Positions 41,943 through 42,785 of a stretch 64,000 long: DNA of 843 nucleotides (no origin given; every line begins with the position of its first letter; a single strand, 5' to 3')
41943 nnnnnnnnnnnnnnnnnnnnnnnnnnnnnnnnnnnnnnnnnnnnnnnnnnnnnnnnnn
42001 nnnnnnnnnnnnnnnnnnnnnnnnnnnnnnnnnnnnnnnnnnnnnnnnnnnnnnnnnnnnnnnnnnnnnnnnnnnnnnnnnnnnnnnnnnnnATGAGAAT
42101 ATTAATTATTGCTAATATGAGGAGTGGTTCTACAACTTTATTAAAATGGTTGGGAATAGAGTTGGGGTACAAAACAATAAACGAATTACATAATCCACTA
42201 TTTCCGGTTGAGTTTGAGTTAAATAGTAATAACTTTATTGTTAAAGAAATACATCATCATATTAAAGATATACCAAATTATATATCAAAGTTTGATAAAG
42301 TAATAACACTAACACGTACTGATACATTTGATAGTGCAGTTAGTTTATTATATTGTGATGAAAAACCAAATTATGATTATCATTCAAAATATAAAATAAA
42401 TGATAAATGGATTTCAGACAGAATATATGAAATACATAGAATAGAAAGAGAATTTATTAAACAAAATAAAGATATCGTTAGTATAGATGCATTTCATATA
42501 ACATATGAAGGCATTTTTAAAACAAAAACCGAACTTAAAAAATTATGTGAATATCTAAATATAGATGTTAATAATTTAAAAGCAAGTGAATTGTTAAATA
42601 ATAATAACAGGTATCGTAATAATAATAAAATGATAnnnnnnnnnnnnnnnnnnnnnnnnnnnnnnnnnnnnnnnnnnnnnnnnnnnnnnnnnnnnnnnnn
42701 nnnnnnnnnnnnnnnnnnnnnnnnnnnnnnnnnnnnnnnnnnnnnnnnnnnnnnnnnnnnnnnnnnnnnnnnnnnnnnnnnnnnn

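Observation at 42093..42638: Phage-encoded Stf0-like sulfotransferase candidate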

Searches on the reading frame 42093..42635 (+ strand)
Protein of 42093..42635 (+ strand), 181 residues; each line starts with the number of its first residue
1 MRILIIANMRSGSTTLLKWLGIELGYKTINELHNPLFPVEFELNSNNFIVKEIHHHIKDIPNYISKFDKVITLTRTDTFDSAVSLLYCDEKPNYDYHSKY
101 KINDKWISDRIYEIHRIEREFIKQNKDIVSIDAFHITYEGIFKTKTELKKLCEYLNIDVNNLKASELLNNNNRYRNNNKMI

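Call 3: search_protein_families(library=pfam, proteins=[window:42093-42635:+], max_evalue=1)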
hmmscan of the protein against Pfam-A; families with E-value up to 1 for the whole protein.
window:42093-42635:+ (181 aa): 2 families
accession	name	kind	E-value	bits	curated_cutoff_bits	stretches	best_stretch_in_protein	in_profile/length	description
PF24448.1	T4_y05I_C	-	0.047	14.5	27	1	107-156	13-63/69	y05I-like putative transcription factor C-terminal domain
PF21541.2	CATSPERB_1st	-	0.1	12.9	27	1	93-136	58-101/120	CATSPER protein subunit beta protein 1st domain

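Call 4: search_protein_families(library=phrogs, proteins=[window:42093-42635:+], max_evalue=0.1)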
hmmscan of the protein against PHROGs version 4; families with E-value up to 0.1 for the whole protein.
window:42093-42635:+ (181 aa): 0 families

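Call 5: find_homologous_proteins(query=window:42093-42635:+, max_evalue=0.01)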
Query window:42093-42635:+ (181 aa): 14 proteins with E <= 0.01 among 111 candidates.
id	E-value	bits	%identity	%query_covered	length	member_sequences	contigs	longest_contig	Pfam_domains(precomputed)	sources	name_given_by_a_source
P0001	7.9e-109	379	93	100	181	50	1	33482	-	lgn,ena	-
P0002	1.2e-102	359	87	100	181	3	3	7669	-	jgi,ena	jgi:hypothetical protein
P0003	7.7e-96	337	88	96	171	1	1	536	-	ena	-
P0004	1.7e-93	329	80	93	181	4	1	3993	-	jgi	jgi:hypothetical protein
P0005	2.3e-84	300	72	93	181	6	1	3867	-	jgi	jgi:hypothetical protein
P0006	8.4e-24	102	40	100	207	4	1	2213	-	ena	-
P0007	6.1e-19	87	38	97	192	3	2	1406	-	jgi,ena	jgi:hypothetical protein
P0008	1.5e-15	75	35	97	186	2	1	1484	-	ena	-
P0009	3.4e-14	71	30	98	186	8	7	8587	-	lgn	-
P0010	4.4e-14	71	32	98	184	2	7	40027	-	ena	-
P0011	5.7e-14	70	38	97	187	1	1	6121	-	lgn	-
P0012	1.3e-11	63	36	97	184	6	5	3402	-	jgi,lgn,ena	-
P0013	1.0e-10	60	33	97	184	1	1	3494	-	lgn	-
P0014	1.0e-8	53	32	100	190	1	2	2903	-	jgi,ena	jgi:hypothetical protein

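Call 6: search_solved_structures(query=window:42093-42635:+, max_evalue=10, show_alignments=3)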
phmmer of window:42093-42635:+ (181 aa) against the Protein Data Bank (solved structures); distinct sequences matched with E-value up to 10: 11.
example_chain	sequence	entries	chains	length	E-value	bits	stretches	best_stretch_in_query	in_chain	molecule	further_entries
4ag5_A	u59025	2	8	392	0.33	14.1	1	19-113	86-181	TYPE IV SECRETORY PATHWAY VIRB4 COMPONENTS-LIKE PROTEIN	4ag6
4gmj_A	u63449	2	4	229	0.55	13.3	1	137-178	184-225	CCR4-NOT transcription complex subunit 1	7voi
4crw_A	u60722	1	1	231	0.56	13.3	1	137-178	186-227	CCR4-NOT TRANSCRIPTION COMPLEX SUBUNIT 1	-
4gml_A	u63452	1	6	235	0.57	13.3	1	137-178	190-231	CCR4-NOT transcription complex subunit 1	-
9e7t_B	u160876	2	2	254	0.65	13.1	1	137-178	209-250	CCR4-NOT transcription complex subunit 1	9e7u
5mc9_B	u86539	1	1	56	0.96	12.6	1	95-130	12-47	Laminin subunit beta-1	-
4q88_A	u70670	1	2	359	1.1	12.4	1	56-100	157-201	Uncharacterized protein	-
7oj2_A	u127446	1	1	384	1.4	12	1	119-166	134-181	Inosine-5'-monophosphate dehydrogenase,Inosine-5'-monophosphate dehydrogenase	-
7oj1_A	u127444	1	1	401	1.4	12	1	119-166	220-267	Inosine-5'-monophosphate dehydrogenase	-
7oj1_B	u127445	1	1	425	1.5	12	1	119-166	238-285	Inosine-5'-monophosphate dehydrogenase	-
3qhq_A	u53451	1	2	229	5.2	10.2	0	137-158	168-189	Sag0897 family CRISPR-associated protein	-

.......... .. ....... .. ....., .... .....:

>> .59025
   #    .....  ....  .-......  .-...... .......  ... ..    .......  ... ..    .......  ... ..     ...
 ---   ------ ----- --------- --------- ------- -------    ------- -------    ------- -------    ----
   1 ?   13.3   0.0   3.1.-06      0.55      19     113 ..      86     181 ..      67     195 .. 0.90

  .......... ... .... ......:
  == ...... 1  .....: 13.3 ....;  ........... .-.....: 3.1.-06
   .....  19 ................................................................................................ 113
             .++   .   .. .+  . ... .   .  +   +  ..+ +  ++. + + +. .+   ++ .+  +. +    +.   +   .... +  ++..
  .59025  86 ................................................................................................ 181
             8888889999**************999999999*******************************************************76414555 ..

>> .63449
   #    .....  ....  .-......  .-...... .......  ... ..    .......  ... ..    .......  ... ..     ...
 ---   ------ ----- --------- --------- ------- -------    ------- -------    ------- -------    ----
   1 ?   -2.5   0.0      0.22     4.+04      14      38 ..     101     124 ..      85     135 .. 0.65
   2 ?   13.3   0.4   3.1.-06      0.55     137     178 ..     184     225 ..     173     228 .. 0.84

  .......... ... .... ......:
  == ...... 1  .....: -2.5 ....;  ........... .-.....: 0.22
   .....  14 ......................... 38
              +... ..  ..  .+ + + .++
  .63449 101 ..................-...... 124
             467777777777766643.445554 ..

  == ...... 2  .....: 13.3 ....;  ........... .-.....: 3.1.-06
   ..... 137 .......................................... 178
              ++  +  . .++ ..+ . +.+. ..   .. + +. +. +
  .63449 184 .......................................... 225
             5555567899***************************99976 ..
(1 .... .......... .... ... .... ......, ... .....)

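Call 8: search_solved_structures(query=A1, max_evalue=10, show_alignments=4)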
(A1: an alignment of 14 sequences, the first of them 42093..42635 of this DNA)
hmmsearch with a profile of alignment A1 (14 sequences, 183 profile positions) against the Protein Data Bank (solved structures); distinct sequences matched with E-value up to 10: 7.
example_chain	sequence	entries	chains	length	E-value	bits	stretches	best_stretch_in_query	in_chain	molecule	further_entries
5m72_A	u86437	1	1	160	0.21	14.8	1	62-135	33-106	Signal recognition particle subunit SRP72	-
9x6f_A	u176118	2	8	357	0.28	14.4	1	2-32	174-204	Nicotinamide-nucleotide adenylyltransferase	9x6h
3qhq_A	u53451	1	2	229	0.31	14.2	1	107-164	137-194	Sag0897 family CRISPR-associated protein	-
4c6s_A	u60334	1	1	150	0.41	13.9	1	43-104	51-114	PROBABLE WRKY TRANSCRIPTION FACTOR 52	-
4c6t_A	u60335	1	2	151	0.41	13.8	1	43-104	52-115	PROBABLE WRKY TRANSCRIPTION FACTOR 52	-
4gbm_A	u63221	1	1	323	0.86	12.8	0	3-29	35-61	CurM Sulfotransferase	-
9vki_A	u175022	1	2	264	0.88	12.8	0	2-37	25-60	LPS sulfotransferase NodH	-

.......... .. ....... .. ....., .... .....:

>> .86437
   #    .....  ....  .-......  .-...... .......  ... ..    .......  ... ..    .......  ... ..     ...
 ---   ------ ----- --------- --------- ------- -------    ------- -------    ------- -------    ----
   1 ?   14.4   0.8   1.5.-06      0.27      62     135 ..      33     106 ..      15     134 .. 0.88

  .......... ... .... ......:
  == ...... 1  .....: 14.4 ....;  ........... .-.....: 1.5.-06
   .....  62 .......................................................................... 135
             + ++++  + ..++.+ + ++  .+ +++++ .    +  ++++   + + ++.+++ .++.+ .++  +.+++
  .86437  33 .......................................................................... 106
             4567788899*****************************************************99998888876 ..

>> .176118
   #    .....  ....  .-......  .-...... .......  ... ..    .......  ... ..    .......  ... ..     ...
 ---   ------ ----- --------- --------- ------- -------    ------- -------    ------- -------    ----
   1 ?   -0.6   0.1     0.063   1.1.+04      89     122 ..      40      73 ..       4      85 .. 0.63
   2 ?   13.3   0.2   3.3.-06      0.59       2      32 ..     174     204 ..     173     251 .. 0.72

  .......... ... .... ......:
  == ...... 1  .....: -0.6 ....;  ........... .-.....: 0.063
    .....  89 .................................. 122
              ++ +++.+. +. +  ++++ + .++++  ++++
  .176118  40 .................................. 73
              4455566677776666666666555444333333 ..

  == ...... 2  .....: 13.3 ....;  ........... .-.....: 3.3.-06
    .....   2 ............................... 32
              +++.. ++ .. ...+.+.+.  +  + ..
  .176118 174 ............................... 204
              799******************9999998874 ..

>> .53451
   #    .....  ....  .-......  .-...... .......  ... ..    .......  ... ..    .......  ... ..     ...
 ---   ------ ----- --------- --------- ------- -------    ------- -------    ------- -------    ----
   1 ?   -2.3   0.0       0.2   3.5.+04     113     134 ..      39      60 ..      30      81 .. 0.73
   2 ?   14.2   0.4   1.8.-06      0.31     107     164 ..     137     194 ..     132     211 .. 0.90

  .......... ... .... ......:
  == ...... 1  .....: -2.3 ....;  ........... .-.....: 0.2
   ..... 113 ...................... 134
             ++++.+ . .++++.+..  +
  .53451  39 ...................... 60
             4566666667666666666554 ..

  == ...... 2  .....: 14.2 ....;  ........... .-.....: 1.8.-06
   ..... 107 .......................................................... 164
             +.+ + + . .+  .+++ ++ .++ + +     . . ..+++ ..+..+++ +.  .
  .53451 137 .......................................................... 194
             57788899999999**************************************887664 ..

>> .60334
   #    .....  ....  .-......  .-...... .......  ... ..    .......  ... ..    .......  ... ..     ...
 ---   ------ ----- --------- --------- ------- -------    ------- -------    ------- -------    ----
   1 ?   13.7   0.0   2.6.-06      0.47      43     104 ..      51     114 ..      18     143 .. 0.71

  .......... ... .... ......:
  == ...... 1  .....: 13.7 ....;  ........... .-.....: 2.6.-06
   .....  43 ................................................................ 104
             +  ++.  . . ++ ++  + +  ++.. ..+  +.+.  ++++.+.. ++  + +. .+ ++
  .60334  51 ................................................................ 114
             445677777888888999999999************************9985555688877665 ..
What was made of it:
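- Tried and rejected: The single sequence and the 14-sequence profile gave only noise or sub-significant N-terminal hits (calls 6, 8).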

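Call 9: search_protein_families(library=pfam, alignment_id=A1, max_evalue=1)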
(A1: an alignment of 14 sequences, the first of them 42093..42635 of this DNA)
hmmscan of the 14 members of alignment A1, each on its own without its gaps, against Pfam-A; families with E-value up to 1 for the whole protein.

A. member 1, window:42093-42635:+ (181 aa): 2 families
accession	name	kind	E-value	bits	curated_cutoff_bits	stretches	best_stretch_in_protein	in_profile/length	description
PF24448.1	T4_y05I_C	-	0.047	14.5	27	1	107-156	13-63/69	y05I-like putative transcription factor C-terminal domain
PF21541.2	CATSPERB_1st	-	0.1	12.9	27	1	93-136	58-101/120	CATSPER protein subunit beta protein 1st domain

B. families by the number of members that match (of 14 scanned): 15 families
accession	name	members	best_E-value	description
PF13469.12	Sulfotransfer_3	4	0.0029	Sulfotransferase family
PF09037.16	Sulphotransf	3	0.0029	Stf0 sulphotransferase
PF24448.1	T4_y05I_C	3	0.02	y05I-like putative transcription factor C-terminal domain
PF01712.25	dNK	1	0.0023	Deoxynucleoside kinase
PF16838.11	Caud_tail_N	1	0.0058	Caudoviral major tail protein N-terminus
PF12672.12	DUF3793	1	0.011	Protein of unknown function (DUF3793)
PF00685.33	Sulfotransfer_1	1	0.018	Sulfotransferase domain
PF17682.6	Tau95_N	1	0.028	Tau95 Triple barrel domain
PF22598.2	CdsD_PD2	1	0.066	CdsD, periplasmic PD2 domain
PF12063.14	ATG1-like_MIT1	1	0.078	Atg1-like, MIT domain 1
PF13876.11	Phage_gp49_66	1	0.089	Phage protein (N4 Gp49/phage Sf6 gene 66) family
PF17608.7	DUF5504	1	0.096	Family of unknown function (DUF5504)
PF21541.2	CATSPERB_1st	1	0.1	CATSPER protein subunit beta protein 1st domain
PF13238.12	AAA_18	1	0.16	AAA domain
PF25194.1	DPC3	1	0.19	Diatom pyrenoid component 3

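Call 18: search_dna_similar(query=window:42093-42635:+, collection=phages, mode=protein, max_evalue=0.001)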
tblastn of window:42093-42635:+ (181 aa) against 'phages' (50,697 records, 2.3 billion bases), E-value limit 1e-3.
No match.

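Call 20: predict_structure(alignment_id=A1)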
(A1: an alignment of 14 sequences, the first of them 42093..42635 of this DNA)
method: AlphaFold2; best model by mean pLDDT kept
length: 181 residues; sequences in the alignment: 14
mean_pLDDT: 89.3   pTM: 0.86
mean pLDDT of the five models: 89.3, 89.0, 86.9, 86.6, 86.3
residues with pLDDT >= 90: 124; 70-90: 46; 50-70: 7; < 50: 4
segments of 3 or more residues with pLDDT < 50: 178-181
pLDDT, mean of each block of 10 residues (from residue 1): 95 94 94 74 86 92 95 95 91 77 92 98 97 96 94 96 88 60 32
secondary structure, 60 per line:
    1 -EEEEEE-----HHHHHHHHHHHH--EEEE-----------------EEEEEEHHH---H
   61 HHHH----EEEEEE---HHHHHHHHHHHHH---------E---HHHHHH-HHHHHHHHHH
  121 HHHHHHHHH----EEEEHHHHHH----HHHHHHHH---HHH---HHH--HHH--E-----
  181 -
elements in order: E2-7 H13-24 E27-30 E48-53 H60-64 E69-74 H78-90 H104-109 H111-129 E134-137 H138-143 H148-155
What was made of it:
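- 42093..42638 (+): Target ORF, 181 aa: a minimal Stf0/NodH-like sulfotransferase-fold protein. AF2 model pLDDT 89.3 (call 20).
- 42243..42245 (+): K51: nearly invariant lysine on strand 3, possibly stabilising the leaving group. Its position in the model comes from call 20.
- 42609..42617 (+): R173-Y174-R175: conserved basic C-terminal motif, possibly an extra phosphate contact. Model confidence is low here (call 20).
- On PAPS-dependent sulfotransferase superfamily (fold level): R10-S-G-S-T14 lies between strand 2-7 and helix 13-24 (call 20). R75 follows strand 69-74 and S84 lies in helix 78-90 (call 20).
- The AF2 model has pLDDT 89 (call 20).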

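Call 23: search_protein_representatives(alignment_id=A1)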
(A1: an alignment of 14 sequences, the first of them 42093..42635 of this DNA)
Query: 14 sequences, 183 profile positions. Proteins with E-value up to 0.001 (for the whole library): 1519; up to 1e-10: 458; up to 1e-30: 93. The best 150 are listed.
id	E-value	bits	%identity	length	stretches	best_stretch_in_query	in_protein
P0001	1.6e-69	249.9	-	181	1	1-177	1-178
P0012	1.1e-63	230.8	-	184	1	1-183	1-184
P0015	8.3e-58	211.7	-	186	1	1-178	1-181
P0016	6.3e-57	208.8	-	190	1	1-183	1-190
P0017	1.0e-56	208.2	-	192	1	1-183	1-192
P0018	1.1e-53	198.2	-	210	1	1-176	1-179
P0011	4.4e-53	196.3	-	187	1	1-182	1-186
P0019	4.3e-48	180.0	-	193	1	1-180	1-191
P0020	4.5e-47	176.7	-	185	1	1-177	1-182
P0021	1.1e-44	169.0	-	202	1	1-178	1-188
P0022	1.4e-44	168.6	-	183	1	1-177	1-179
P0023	3.6e-43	164.0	-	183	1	1-180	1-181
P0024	1.0e-42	162.5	-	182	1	1-175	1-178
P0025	1.2e-42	162.3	-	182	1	1-177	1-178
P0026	2.0e-42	161.6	-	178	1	2-177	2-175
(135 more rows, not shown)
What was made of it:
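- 42093..42638 (+): Homologues (calls 5, 23).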

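Call 25: fold_search(model_id=the predicted structure, library=pdb)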
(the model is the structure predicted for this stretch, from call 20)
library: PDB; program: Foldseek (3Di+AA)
matches with E <= 10: 1168; with E <= 0.001: 33
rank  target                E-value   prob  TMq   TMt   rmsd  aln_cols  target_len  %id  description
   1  1tex_D                3.8e-05  1.00  0.54  0.41   6.6       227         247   14  Mycobacterium smegmatis Stf0 Sulfotransferase with Trehalose (released 2004-07-20)
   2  1tex_A                6.3e-05  1.00  0.51  0.41   8.1       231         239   16  Mycobacterium smegmatis Stf0 Sulfotransferase with Trehalose (released 2004-07-20)
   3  1efh_A                7.2e-05  1.00  0.50  0.35   7.3       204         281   14  CRYSTAL STRUCTURE OF THE HUMAN HYDROXYSTEROID SULFOTRANSFERASE IN THE PRESENCE OF PAP (released 2000-09-06)
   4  1tex_C                8.1e-05  1.00  0.50  0.40   6.8       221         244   16  Mycobacterium smegmatis Stf0 Sulfotransferase with Trehalose (released 2004-07-20)
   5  7d1x_B                1.9e-04  1.00  0.48  0.36   8.8       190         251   17  Crystal structure of 7-alpha-hydroxyl bile acid sulfotransferase (Sult2a8) (released 2021-09-22)
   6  5x2b_J                1.9e-04  1.00  0.48  0.35   6.7       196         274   17  Crystal structure of mouse sulfotransferase SULT7A1 complexed with PAP (released 2018-03-28)
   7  2reo                  2.0e-04  1.00  0.51  0.43   5.8       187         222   15  Crystal structure of human sulfotransferase 1C3 (Sult1C3) in complex with PAP (released 2007-10-09)
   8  3u3k_A                2.1e-04  1.00  0.54  0.37   5.9       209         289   12  Crystal structure of hSULT1A1 bound to PAP and 2-Naphtol (released 2011-11-16)
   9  1ls6                  2.6e-04  1.00  0.55  0.37   5.8       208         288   12  Human SULT1A1 complexed with PAP and p-Nitrophenol (released 2003-08-05)
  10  1zd1_A                2.9e-04  1.00  0.47  0.37   6.5       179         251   12  Human Sulfortransferase SULT4A1 (released 2005-04-26)
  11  8xjq                  3.1e-04  1.00  0.54  0.37   6.3       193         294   14  Crystal structure of a sulfotransferase S4 in complex with PAP and PNPS (released 2024-12-25)
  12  2z5f_A                3.8e-04  1.00  0.54  0.36   5.6       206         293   17  Human sulfotransferase Sult1b1 in complex with PAP (released 2007-08-14)
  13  1aqu_B                4.0e-04  1.00  0.52  0.37   6.2       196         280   15  ESTROGEN SULFOTRANSFERASE WITH BOUND INACTIVE COFACTOR PAP AND 17-BETA ESTRADIOL (released 1998-10-28)
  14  1aqu_A                4.0e-04  1.00  0.50  0.35   6.2       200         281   16  ESTROGEN SULFOTRANSFERASE WITH BOUND INACTIVE COFACTOR PAP AND 17-BETA ESTRADIOL (released 1998-10-28)
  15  1z29                  4.3e-04  1.00  0.56  0.39   5.7       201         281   13  Crystal Structures of SULT1A2 and SULT1A1*3: Implications in the bioactivation of N-hydroxy-2-acetylamino fluorine (OH-A (released 2006-05-30)
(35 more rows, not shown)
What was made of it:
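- The Foldseek top hit is Stf0, E 3.8e-5 (call 25).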
